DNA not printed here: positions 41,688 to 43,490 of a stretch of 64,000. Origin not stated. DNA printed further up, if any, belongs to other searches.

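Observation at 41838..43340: MscS-type channel fused to a C39-like cysteine peptidase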

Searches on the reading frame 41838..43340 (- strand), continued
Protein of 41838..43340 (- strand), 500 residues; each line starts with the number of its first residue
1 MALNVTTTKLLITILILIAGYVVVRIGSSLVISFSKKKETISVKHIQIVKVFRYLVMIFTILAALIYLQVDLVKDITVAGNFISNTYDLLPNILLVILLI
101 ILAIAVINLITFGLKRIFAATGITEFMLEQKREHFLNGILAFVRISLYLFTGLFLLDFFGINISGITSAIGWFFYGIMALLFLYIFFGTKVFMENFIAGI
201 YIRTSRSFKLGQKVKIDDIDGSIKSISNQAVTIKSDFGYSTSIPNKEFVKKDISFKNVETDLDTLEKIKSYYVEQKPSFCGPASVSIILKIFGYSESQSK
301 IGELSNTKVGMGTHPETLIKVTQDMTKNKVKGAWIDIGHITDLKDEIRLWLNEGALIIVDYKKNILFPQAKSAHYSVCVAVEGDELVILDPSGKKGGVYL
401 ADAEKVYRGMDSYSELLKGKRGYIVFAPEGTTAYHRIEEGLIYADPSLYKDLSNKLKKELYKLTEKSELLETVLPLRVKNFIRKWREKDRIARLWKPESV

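Call 60: search_protein_families(library=ncbifam, proteins=[L004:8407-9303:+, L004:7574-8410:+, L001:9237-10268:+, L001:10265-11182:-, L035:9501-10574:-, L004:9295-10335:-], max_evalue=0.0001)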
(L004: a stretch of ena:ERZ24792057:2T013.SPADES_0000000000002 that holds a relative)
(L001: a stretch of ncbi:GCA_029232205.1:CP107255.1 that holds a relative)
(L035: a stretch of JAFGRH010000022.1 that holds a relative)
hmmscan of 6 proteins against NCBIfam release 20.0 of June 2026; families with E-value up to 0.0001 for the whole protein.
L004:8407-9303:+ (298 aa): 31 families (the best 25 are shown)
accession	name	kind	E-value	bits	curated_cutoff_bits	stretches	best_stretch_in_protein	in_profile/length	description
TIGR00768.1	rimK_fam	subfamily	3.5e-45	154.5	143.4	1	50-285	41-276/276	RimK family alpha-L-glutamate ligase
NF040720.1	MptN_Meth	equivalog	3.6e-40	137.8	350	1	23-285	24-290/291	tetrahydromethanopterin:alpha-L-glutamate ligase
NF007764.0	PRK10446.1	equivalog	4.3e-34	118.2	331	1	45-295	46-296/300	30S ribosomal protein S6--L-glutamate ligase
TIGR02144.1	LysX_arch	equivalog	1.9e-33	115.8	275.6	1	77-286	66-276/281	lysine biosynthesis protein LysX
TIGR04356.1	grasp_GAK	hypoth_equivalog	7.3e-19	67.9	300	1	43-287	40-285/287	GAK system ATP-grasp enzyme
TIGR02068.2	cya_phycin_syn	equivalog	3.7e-18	64.9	850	2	89-196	204-310/862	cyanophycin synthetase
NF009110.0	PRK12458.1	subfamily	2.4e-16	59.7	408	1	76-293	113-335/349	glutathione synthetase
TIGR04443.1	F420_CofF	equivalog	6.7e-16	58.2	300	1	78-275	72-270/283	coenzyme gamma-F420-2:alpha-L-glutamate ligase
NF003573.0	PRK05246.1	equivalog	7.7e-16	57.8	272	1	50-290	73-314/316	glutathione synthase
NF010623.0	PRK14016.1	subfamily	1.3e-15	56.7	877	1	92-196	208-311/871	cyanophycin synthetase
TIGR01380.1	glut_syn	equivalog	1.1e-11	44.3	299.05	1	135-287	155-310/312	glutathione synthase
NF002378.0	PRK01372.1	subfamily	3.4e-10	39.1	243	1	2-266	8-273/305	D-alanine--D-alanine ligase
NF006286.0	PRK08462.1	equivalog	3.4e-08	32.8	740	1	76-268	94-299/445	acetyl-CoA carboxylase biotin carboxylase subunit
TIGR03103.1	trio_acet_GNAT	equivalog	4.8e-08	32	569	0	92-195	291-392/547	N-acetylglutaminylglutamine synthetase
TIGR01205.1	D_ala_D_alaTIGR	subfamily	5.4e-08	32.2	245.65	1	85-266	93-289/318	D-alanine--D-alanine ligase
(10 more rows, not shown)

L004:7574-8410:+ (278 aa): 0 families

L001:9237-10268:+ (343 aa): 6 families
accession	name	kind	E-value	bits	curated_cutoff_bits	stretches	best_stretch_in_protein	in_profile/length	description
TIGR02050.1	gshA_cyan_rel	subfamily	1.6e-18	67.1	176.4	1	4-263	3-255/287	YbdK family carboxylate-amine ligase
NF010039.0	PRK13515.1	equivalog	1.7e-14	53.3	371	1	31-262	48-264/378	carboxylate-amine ligase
NF010041.0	PRK13517.1-1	subfamily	1.2e-13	51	332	1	31-170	44-183/368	glutamate--cysteine ligase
NF010040.1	PRK13516.1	equivalog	6.8e-09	35.3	425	1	32-203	49-216/369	YbdK family carboxylate-amine ligase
NF010043.0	PRK13517.1-3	equivalog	8.3e-08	31.5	409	1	31-177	52-204/381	glutamate--cysteine ligase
NF010045.0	PRK13518.1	equivalog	2.7e-06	26.5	395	1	4-259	16-264/360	glutamate--cysteine ligase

L001:10265-11182:- (305 aa): 10 families
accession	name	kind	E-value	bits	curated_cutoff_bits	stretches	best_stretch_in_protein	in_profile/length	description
TIGR00768.1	rimK_fam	subfamily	1.6e-13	50.7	143.4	1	72-278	46-256/276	RimK family alpha-L-glutamate ligase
NF040720.1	MptN_Meth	equivalog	4.1e-12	45.8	350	1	92-278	80-270/291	tetrahydromethanopterin:alpha-L-glutamate ligase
NF003573.0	PRK05246.1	equivalog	3.5e-10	39.2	272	1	87-256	99-269/316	glutathione synthase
TIGR01380.1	glut_syn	equivalog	7.9e-09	34.9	299.05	1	86-256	97-268/312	glutathione synthase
TIGR02144.1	LysX_arch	equivalog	1e-08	34.6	275.6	1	100-276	75-253/281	lysine biosynthesis protein LysX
NF009110.0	PRK12458.1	subfamily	1.2e-07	31.1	408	1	96-246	119-277/349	glutathione synthetase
NF009402.0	PRK12767.1-1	equivalog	2e-06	26.9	218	1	85-184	90-197/329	carbamoyl phosphate synthase-like protein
TIGR04443.1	F420_CofF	equivalog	3.2e-06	26.4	300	1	144-279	131-260/283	coenzyme gamma-F420-2:alpha-L-glutamate ligase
TIGR04356.1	grasp_GAK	hypoth_equivalog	8.5e-06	25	300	1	124-233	114-224/287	GAK system ATP-grasp enzyme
TIGR03103.1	trio_acet_GNAT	equivalog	5.9e-05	21.8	569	1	109-212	294-398/547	N-acetylglutaminylglutamine synthetase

L035:9501-10574:- (357 aa): 17 families
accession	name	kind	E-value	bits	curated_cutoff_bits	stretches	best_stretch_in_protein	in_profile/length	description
TIGR00768.1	rimK_fam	subfamily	9.7e-55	185.9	143.4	1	30-279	30-275/276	RimK family alpha-L-glutamate ligase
NF007764.0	PRK10446.1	equivalog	1.5e-43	149.2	331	1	2-285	2-291/300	30S ribosomal protein S6--L-glutamate ligase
TIGR02144.1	LysX_arch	equivalog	6.1e-42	143.6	275.6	1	92-282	83-277/281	lysine biosynthesis protein LysX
NF040720.1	MptN_Meth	equivalog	4.7e-34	117.8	350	1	92-279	97-289/291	tetrahydromethanopterin:alpha-L-glutamate ligase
TIGR04443.1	F420_CofF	equivalog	5.6e-18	65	300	1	94-282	90-280/283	coenzyme gamma-F420-2:alpha-L-glutamate ligase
TIGR04356.1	grasp_GAK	hypoth_equivalog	1.3e-17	63.9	300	1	87-281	90-284/287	GAK system ATP-grasp enzyme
TIGR02068.2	cya_phycin_syn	equivalog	1.4e-17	63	850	1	90-198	207-315/862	cyanophycin synthetase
NF010623.0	PRK14016.1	subfamily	3.8e-16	58.4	877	1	89-199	207-317/871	cyanophycin synthetase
NF003573.0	PRK05246.1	equivalog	8.5e-15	54.3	272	1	106-283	130-312/316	glutathione synthase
NF009110.0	PRK12458.1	subfamily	2.7e-11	43.1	408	1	95-280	134-327/349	glutathione synthetase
TIGR01380.1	glut_syn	equivalog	7.1e-11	41.7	299.05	1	110-280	133-308/312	glutathione synthase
NF009402.0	PRK12767.1-1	equivalog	4.7e-09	35.5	218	1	92-237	111-253/329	carbamoyl phosphate synthase-like protein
NF002378.0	PRK01372.1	subfamily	2.5e-08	33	243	1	91-264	95-276/305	D-alanine--D-alanine ligase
NF002563.0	PRK02186.1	subfamily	3.9e-08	32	625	1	94-193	105-208/890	argininosuccinate lyase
TIGR03103.1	trio_acet_GNAT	equivalog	7.1e-08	31.4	569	1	88-198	289-398/547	N-acetylglutaminylglutamine synthetase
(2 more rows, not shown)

L004:9295-10335:- (346 aa): 0 families

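Call 80: search_protein_families(library=padloc, proteins=[window:41838-43340:-], max_evalue=0.01)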
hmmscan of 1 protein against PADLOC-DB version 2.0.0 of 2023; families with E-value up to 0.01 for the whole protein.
window:41838-43340:- (500 aa): 0 families
